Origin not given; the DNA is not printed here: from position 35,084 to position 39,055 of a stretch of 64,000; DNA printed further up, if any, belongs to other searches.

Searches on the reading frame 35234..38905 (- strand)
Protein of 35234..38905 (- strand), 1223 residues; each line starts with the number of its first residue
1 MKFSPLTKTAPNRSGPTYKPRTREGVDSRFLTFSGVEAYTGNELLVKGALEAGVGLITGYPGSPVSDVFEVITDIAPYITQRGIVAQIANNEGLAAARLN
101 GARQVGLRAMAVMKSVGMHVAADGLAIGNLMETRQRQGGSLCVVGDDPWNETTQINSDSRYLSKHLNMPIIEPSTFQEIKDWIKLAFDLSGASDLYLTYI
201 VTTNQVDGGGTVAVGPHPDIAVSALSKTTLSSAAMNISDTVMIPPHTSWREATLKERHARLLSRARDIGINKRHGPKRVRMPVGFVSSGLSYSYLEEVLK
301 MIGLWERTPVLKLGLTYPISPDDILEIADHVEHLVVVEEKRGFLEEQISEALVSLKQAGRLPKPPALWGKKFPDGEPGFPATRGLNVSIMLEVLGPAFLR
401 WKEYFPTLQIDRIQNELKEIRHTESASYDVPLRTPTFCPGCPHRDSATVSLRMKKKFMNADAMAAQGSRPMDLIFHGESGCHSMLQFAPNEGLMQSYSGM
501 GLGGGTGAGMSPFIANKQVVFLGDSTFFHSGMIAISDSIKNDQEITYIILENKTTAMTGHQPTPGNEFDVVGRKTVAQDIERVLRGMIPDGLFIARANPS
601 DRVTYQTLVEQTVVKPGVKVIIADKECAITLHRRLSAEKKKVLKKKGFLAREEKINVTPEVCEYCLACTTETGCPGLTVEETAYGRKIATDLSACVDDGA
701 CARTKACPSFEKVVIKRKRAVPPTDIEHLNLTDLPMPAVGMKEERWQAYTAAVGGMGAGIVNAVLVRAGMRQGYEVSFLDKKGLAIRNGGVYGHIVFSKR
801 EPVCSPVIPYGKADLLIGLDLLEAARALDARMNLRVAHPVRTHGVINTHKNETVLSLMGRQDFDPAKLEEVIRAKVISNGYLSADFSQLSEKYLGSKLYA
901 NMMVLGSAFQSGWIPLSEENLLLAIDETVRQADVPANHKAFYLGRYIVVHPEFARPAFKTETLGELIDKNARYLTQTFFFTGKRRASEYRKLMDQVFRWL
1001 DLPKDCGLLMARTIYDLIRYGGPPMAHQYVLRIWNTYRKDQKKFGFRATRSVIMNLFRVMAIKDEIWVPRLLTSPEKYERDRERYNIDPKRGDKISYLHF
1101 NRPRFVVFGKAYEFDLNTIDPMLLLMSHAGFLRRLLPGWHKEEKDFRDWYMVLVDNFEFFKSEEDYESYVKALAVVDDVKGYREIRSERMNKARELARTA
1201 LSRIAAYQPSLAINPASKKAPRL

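Call 17: search_protein_families(library=pfam, proteins=[window:35234-38905:-], max_evalue=0.001)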
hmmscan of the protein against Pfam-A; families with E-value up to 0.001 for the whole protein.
window:35234-38905:- (1223 aa): 3 families
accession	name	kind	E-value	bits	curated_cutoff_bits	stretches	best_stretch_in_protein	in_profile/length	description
PF01558.24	POR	-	1e-15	58.8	27.4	1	754-945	1-172/173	Pyruvate ferredoxin/flavodoxin oxidoreductase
PF20169.3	DUF6537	-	3e-13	50.6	27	1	1010-1197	5-201/203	Family of unknown function (DUF6537)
PF02775.26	TPP_enzyme_C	-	2e-11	44.4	21.9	1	479-587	2-120/151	Thiamine pyrophosphate enzyme, C-terminal TPP binding domain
